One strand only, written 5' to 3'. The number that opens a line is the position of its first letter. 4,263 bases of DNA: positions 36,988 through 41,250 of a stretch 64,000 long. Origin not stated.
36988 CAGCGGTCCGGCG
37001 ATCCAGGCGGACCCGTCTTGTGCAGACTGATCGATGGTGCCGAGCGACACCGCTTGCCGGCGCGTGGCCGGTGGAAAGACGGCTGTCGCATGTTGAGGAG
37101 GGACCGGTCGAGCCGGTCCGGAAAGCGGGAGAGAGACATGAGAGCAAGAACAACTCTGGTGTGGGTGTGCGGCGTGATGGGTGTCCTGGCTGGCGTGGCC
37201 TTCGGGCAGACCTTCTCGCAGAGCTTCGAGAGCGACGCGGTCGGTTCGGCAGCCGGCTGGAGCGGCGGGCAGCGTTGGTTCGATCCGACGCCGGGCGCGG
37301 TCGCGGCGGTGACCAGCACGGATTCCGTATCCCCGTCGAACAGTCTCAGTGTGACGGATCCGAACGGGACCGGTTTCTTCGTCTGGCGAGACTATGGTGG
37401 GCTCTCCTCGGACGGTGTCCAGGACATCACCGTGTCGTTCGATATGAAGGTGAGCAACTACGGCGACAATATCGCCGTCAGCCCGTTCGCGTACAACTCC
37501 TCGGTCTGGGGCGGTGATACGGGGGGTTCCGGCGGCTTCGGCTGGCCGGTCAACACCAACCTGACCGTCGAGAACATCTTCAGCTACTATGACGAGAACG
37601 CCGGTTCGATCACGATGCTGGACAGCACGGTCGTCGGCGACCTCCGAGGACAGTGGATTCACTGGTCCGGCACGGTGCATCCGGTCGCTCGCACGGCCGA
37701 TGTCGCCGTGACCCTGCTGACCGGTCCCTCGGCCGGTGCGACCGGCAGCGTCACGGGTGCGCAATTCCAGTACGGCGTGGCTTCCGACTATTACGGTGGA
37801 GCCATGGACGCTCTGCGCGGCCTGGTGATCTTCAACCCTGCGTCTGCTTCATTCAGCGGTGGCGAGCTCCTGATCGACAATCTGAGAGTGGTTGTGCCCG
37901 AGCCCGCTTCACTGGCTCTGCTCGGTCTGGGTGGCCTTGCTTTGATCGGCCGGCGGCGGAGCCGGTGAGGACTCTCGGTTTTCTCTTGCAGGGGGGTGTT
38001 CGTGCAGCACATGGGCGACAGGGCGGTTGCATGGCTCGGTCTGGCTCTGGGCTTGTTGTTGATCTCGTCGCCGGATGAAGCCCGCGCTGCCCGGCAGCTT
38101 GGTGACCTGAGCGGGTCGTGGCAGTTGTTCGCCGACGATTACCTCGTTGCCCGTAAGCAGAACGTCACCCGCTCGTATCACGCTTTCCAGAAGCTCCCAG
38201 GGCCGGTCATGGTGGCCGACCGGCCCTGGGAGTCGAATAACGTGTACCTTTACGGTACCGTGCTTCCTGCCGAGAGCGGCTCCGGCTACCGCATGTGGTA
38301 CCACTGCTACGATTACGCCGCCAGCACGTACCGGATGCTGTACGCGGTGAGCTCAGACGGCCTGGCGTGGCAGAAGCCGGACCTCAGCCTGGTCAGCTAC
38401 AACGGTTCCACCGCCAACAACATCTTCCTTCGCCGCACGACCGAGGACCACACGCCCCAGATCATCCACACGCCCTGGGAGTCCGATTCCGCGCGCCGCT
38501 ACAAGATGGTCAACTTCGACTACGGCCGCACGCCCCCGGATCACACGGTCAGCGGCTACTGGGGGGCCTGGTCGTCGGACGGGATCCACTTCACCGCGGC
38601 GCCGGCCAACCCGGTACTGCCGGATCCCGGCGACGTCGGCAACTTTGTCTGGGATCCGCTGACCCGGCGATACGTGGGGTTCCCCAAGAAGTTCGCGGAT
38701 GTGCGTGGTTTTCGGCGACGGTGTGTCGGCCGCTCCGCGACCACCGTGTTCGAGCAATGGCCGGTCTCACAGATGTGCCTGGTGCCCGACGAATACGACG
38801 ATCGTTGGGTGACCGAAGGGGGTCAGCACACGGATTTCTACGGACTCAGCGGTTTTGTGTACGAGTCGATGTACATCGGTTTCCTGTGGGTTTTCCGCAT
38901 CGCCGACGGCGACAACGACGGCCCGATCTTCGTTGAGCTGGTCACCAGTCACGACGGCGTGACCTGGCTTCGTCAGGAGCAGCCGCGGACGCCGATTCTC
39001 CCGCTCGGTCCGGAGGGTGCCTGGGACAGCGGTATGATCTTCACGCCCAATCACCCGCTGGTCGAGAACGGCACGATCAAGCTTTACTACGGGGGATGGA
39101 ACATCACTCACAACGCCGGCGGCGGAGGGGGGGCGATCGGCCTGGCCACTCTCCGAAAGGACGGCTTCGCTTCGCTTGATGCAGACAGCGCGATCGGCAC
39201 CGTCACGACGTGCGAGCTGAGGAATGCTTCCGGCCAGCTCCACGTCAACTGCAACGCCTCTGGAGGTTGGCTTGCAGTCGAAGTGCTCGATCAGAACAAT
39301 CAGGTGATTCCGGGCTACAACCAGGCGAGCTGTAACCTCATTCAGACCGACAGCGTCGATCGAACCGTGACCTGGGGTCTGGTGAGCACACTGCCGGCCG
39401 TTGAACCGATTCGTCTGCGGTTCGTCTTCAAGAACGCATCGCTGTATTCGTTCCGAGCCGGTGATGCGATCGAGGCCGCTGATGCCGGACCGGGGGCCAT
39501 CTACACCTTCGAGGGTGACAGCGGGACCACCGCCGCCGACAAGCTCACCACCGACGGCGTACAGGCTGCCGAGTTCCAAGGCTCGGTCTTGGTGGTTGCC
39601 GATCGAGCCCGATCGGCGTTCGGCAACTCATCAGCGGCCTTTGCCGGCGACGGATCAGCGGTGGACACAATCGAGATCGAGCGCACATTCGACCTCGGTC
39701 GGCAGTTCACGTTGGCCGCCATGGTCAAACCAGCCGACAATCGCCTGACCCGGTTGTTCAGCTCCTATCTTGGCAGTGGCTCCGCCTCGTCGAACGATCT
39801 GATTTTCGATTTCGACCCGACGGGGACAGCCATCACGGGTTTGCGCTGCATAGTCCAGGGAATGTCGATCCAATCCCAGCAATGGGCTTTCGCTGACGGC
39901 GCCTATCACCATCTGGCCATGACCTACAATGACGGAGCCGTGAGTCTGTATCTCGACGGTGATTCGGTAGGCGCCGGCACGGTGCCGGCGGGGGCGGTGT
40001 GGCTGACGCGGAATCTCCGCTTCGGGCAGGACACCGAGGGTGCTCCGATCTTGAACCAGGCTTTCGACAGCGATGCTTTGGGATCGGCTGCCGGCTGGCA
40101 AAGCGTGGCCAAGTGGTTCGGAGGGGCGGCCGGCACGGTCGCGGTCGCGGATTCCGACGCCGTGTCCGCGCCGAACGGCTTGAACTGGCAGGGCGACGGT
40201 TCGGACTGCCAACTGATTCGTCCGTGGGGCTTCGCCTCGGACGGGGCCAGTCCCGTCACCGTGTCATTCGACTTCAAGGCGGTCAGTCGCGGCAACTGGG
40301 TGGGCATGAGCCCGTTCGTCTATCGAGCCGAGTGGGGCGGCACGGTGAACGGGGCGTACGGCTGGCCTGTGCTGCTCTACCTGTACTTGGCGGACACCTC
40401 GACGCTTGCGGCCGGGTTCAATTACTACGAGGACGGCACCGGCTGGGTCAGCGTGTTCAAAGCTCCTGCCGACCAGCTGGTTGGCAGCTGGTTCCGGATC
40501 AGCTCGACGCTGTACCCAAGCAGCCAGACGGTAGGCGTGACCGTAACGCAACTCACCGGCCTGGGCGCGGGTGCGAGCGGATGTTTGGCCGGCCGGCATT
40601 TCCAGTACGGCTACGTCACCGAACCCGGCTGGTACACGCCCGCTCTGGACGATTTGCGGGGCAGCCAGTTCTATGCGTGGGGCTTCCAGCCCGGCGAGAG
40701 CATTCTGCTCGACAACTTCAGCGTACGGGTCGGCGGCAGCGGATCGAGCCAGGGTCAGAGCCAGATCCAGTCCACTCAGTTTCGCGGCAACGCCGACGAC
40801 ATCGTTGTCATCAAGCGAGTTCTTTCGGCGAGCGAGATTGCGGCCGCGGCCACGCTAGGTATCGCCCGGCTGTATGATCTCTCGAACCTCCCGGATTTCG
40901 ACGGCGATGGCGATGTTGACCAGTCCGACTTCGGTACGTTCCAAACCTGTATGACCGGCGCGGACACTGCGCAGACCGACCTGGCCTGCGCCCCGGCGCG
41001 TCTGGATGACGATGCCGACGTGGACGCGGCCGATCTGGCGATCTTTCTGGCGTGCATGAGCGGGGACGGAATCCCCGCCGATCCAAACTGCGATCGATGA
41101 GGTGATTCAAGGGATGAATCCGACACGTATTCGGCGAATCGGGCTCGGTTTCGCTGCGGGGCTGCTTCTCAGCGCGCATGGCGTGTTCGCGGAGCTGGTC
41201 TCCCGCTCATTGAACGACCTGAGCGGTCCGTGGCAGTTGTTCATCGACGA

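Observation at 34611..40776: Recurrent ~230-aa domain (Q.F[ED]SD.[VL]G[SA]AAGW ... [LV][IL][IV]DN..V.V) in three adjacent genes, once as a stand-alone PEP-CTERM protein - possibly an unnamed family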

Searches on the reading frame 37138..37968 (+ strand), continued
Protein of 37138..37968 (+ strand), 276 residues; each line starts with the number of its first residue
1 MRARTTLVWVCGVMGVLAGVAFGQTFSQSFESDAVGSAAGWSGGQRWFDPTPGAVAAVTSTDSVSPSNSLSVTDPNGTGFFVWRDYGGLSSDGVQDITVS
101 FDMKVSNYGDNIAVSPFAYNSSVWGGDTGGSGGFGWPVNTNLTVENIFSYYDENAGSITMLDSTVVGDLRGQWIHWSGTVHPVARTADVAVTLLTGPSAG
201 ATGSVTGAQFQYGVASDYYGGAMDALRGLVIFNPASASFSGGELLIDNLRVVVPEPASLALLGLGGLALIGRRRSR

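Call 78: find_encoding_contigs(protein=P0016, flank=8000, max_places=2)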
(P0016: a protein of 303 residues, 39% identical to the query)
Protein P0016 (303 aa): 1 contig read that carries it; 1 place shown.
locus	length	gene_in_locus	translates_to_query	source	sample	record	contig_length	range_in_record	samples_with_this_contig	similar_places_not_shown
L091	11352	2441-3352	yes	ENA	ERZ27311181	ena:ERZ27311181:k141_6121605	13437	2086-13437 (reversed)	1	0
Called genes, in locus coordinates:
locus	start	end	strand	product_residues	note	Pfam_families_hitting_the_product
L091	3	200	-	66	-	?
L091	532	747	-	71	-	-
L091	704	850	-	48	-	PF14213:DUF4325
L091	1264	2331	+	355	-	PF00356:LacI, PF00532:Peripla_BP_1, PF13407:Peripla_BP_4 (weak), PF13377:Peripla_BP_3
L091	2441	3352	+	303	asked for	-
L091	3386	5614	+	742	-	PF01839:FG-GAP (faint), PF13517:FG-GAP_3, PF22301:AUDH_beta_propeller (faint), PF13517:FG-GAP_3, PF07963:N_methyl (weak), PF07596:SBP_bac_10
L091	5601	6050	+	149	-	-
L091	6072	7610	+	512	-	-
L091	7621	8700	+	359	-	PF04909:Amidohydro_2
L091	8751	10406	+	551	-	-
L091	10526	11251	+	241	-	PF03737:RraA-like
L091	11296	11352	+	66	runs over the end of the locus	-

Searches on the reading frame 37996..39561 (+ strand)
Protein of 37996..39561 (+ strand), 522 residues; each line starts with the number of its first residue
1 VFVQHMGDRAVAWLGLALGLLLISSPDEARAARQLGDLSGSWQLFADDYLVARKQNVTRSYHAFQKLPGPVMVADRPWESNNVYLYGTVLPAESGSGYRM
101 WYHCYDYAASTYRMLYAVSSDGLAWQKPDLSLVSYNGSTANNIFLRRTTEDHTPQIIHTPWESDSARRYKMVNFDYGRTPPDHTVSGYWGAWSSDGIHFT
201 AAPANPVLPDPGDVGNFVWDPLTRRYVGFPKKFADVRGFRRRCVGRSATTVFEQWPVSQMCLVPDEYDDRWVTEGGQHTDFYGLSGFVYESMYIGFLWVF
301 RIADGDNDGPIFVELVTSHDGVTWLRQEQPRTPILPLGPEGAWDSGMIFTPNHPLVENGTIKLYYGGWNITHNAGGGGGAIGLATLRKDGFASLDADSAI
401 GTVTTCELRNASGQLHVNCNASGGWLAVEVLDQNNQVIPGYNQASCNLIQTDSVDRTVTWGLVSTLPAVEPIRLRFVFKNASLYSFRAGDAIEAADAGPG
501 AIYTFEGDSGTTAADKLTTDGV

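Call 38: search_protein_families(library=pfam, proteins=[window:37996-39561:+], max_evalue=10)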
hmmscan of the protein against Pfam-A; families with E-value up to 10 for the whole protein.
window:37996-39561:+ (522 aa): 0 families

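Call 39: search_solved_structures(query=window:37996-39561:+, max_evalue=1)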
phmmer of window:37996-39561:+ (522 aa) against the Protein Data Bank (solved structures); distinct sequences matched with E-value up to 1: 1.
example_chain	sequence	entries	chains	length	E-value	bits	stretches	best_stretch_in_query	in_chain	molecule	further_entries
6st5_A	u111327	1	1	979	0.47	12.4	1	267-298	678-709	LicM2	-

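Call 42: find_homologous_proteins(query=window:38083-39561:+, max_evalue=0.00001)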
Query window:38083-39561:+ (493 aa): 680 proteins with E <= 0.00001 among 8000 candidates; the best 120 are listed.
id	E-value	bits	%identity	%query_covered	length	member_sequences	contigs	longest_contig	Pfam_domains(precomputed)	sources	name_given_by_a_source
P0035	1.8e-215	735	64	100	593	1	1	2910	-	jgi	-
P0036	1.9e-213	728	66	94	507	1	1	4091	-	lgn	-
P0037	2.6e-208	711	66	94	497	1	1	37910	-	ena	-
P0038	5.5e-208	710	65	94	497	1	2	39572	-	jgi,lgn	jgi:hypothetical protein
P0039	4.2e-205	701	65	92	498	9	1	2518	-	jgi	-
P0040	1.4e-204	699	63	94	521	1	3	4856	-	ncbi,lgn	-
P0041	9.1e-204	696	63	94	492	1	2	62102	-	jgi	jgi:hypothetical protein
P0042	6.7e-202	690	63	93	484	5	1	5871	-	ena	-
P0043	4.9e-201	687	65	92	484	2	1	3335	-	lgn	-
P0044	6.0e-201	687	64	94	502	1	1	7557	-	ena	-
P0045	2.1e-200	685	65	94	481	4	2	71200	-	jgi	-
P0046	2.8e-199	681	62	94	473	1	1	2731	-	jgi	-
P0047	1.7e-197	675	63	93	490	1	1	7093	-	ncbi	-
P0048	2.7e-197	675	63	95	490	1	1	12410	-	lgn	-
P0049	2.8e-197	675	63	92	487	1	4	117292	-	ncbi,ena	-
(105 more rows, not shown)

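Call 45: search_solved_structures(query=A4, max_evalue=1)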
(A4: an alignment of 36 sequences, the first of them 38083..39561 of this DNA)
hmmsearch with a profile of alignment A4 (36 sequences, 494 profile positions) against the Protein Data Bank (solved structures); distinct sequences matched with E-value up to 1: 9.
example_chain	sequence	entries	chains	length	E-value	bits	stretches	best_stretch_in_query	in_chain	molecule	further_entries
6n1a_A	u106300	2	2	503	3e-06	29.1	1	303-373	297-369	Carbohydrate-binding protein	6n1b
1lwu_B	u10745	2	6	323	0.00019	23.1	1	51-103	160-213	Fibrinogen beta chain | Fibrin beta chain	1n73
9eqq_A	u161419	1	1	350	0.00041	22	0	177-272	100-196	Uhgb_MS mannoside synthase from an unknown human gut bacterium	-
9erg_A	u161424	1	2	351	0.00042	22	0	177-272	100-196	Uhgb_MS mannoside synthase from an unknown human gut bacterium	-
9erh_A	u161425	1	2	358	0.00045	21.9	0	177-272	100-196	Uhgb_MS mannoside synthase from an unknown human gut bacterium in complex with 1,2-beta-ma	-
4u6d_A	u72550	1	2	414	0.016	16.8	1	302-361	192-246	Conserved hypothetical periplasmic protein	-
4onz_A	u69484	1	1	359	0.025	16.1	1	87-138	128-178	putative glycoside hydrolase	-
4u6b_A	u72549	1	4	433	0.032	15.8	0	327-363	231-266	Conserved hypothetical lipoprotein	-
1qfj_A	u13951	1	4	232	0.39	12.2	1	314-370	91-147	PROTEIN (FLAVIN REDUCTASE)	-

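Call 55: predict_structure(alignment_id=A4)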
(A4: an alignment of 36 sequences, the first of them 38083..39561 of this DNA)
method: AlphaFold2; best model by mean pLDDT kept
length: 493 residues; sequences in the alignment: 36
mean_pLDDT: 90.7   pTM: 0.88
mean pLDDT of the five models: 90.7, 90.7, 90.3, 88.8, 88.3
residues with pLDDT >= 90: 374; 70-90: 84; 50-70: 19; < 50: 16
segments of 3 or more residues with pLDDT < 50: 1-3, 469-478, 491-493
pLDDT, mean of each block of 10 residues (from residue 1): 68 96 97 97 95 89 90 90 94 97 95 93 91 90 93 91 96 95 92 92 93 96 95 93 85 95 96 78 95 94 95 93 92 95 78 96 97 98 97 98 96 98 97 96 97 98 74 44 59 48
secondary structure, 60 per line:
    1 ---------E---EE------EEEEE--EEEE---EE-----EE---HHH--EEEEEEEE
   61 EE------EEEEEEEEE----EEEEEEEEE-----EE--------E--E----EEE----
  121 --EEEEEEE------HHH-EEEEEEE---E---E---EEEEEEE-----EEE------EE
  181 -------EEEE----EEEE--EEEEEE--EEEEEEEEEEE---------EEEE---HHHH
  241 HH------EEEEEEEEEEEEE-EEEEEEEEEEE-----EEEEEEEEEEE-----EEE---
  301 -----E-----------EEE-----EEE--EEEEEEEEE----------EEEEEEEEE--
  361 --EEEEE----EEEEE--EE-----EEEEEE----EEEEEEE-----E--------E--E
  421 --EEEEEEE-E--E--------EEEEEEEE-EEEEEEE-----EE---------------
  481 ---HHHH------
elements in order: E22-26 E29-32 E53-62 E69-77 E82-90 E114-116 E123-129 E140-146 E158-164 E170-172 E188-191 E196-199 E202-207 E210-220 E230-233 H237-242 E249-261 E263-273 E279-289 E295-297 E318-320 E326-328 E331-339 E350-358 E363-367 E372-376 E386-391 E396-402 E423-429 E443-450 E452-458 H484-487

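Call 59: fold_search(model_id=the predicted structure, library=pdb)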
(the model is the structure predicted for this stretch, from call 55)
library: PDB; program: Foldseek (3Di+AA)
matches with E <= 10: 793; with E <= 0.001: 77
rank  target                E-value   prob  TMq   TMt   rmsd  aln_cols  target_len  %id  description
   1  6n1a                  9.8e-11  1.00  0.44  0.55   8.6       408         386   16  Crystal structure of an N-acetylgalactosamine deacetylase from F. plautii (released 2019-06-12)
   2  5mui_A                1.5e-10  1.00  0.44  0.60   6.2       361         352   13  Glycoside hydrolase BT_0996 (released 2017-03-22)
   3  6n1b_A                1.9e-10  1.00  0.44  0.55   8.6       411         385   14  Crystal structure of an N-acetylgalactosamine deacetylase from F. plautii in complex with blood group B trisaccharide (released 2019-06-12)
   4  5mt2                  3.9e-10  1.00  0.44  0.59   6.2       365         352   13  Glycoside hydrolase BT_0996 (released 2017-03-22)
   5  3sc7_X                3.9e-09  1.00  0.44  0.44  17.1       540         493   11  First crystal structure of an endo-inulinase, from Aspergillus ficuum: structural analysis and comparison with other G (released 2012-06-27)
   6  9erg_A                5.5e-09  1.00  0.46  0.63   5.4       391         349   11  Uhgb_MS mannoside synthase from an unknown human gut bacterium in complex with Mannose-1-Phosphate (released 2025-10-08)
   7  7bwb                  1.0e-08  1.00  0.38  0.40  16.7       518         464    9  Bombyx mori GH32 beta-fructofuranosidase BmSUC1 (released 2020-11-04)
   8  1w2t_A                1.2e-08  1.00  0.41  0.46  17.3       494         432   10  beta-fructosidase from Thermotoga maritima in complex with raffinose (released 2005-10-26)
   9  9tdv_C                1.3e-08  1.00  0.40  0.37  20.0       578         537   11  Structure of D81A-Fructofuranosidase from Purpureocilum lilacinum in complex with raffinose (released 2026-02-11)
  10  9tdv_B                1.4e-08  1.00  0.39  0.36  20.2       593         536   11  Structure of D81A-Fructofuranosidase from Purpureocilum lilacinum in complex with raffinose (released 2026-02-11)
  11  9tdu_B                1.9e-08  1.00  0.39  0.37  19.5       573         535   12  Structure of Fructofuranosidase from Purpureocilum lilacinum (released 2026-02-11)
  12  1vkd_E                2.7e-08  1.00  0.44  0.65   5.9       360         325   12  Crystal structure of a predicted glycosidase (tm1225) from thermotoga maritima msb8 at 2.10 A resolution (released 2004-05-25)
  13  9erg_B                2.9e-08  1.00  0.46  0.64   5.3       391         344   11  Uhgb_MS mannoside synthase from an unknown human gut bacterium in complex with Mannose-1-Phosphate (released 2025-10-08)
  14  9tdu_A                2.9e-08  1.00  0.39  0.36  19.7       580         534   11  Structure of Fructofuranosidase from Purpureocilum lilacinum (released 2026-02-11)
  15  2ac1_A                3.1e-08  1.00  0.38  0.35  17.8       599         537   10  Crystal structure of a cell-wall invertase from Arabidopsis thaliana (released 2006-08-29)
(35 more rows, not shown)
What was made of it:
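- It matches F. plautii GalNAc deacetylase, GH137, GH130, GH32 and GH43 propellers (calls 55, 59) and gives a PDB profile hit to 6n1a at E 3e-6 (call 45).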

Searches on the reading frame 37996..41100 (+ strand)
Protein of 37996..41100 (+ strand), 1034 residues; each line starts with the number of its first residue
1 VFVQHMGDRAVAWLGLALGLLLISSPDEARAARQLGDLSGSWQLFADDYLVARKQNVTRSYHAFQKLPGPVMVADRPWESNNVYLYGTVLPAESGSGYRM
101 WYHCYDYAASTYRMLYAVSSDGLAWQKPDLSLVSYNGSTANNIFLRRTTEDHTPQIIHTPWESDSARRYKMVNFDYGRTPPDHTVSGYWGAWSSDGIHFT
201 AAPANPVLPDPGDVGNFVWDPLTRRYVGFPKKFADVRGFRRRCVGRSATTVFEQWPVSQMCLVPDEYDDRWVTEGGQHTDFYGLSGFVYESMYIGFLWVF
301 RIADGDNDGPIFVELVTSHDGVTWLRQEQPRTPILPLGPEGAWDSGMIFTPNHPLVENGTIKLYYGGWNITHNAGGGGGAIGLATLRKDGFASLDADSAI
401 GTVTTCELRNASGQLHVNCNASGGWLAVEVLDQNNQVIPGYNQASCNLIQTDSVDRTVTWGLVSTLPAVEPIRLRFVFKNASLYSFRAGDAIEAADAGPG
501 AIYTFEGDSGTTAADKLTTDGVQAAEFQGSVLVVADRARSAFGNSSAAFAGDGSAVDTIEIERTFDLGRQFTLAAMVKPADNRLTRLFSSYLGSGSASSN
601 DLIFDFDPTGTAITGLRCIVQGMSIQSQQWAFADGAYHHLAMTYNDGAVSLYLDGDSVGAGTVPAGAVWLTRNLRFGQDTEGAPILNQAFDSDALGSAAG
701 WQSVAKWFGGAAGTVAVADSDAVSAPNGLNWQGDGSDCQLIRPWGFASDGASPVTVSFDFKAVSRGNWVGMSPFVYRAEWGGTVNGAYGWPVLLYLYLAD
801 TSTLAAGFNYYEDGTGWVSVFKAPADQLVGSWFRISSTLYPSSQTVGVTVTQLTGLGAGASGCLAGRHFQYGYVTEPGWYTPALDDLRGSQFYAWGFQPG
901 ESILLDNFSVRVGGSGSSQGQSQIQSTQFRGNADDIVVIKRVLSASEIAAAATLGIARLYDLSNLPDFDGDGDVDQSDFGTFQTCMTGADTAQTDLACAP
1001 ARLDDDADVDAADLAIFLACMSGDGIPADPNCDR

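Call 8: search_protein_families(library=pfam, proteins=[window:37996-41100:+], max_evalue=0.1)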
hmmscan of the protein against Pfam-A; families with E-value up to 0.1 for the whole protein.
window:37996-41100:+ (1034 aa): 1 family
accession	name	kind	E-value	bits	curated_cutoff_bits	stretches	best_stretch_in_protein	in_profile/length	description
PF13385.13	Laminin_G_3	-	4.9e-13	49.9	27.6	1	563-683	12-128/151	Concanavalin A-like lectin/glucanases superfamily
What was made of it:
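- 38011..41100 (+): P3, 1029 aa: signal peptide; ~490-aa five-bladed-propeller + sandwich module (about 38083-39561); LamG N-part (39616-40053); copy D; G/S/Q linker (40732-40773); LamG last strand (40774-40878); dockerin-like tail. Laminin_G_3 E 4.9e-13, truncated at profile position 128 of 151 (call 8).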

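Call 9: search_protein_families(library=ncbifam, proteins=[window:37996-41100:+], max_evalue=0.1)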
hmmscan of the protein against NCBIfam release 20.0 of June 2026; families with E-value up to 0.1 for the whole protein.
window:37996-41100:+ (1034 aa): 0 families

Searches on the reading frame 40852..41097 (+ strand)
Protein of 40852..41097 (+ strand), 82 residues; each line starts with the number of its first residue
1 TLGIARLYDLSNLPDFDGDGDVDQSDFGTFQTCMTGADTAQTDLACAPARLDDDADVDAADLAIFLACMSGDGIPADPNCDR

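Call 38: search_protein_families(library=pfam, proteins=[window:40852-41097:+], max_evalue=10)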
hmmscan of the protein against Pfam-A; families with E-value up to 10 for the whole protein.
window:40852-41097:+ (82 aa): 2 families
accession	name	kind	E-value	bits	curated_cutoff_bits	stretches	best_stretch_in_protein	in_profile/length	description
PF00404.24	Dockerin_1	-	0.0071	17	22.9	1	15-35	3-23/57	Dockerin type I domain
PF13405.12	EF-hand_6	-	0.2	12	25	1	8-30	3-25/30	EF-hand domain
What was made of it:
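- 40891..41094 (+): Dockerin-like module at the C-terminus of P3. PF00404 scores 17 bits, below cut-off (call 38).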
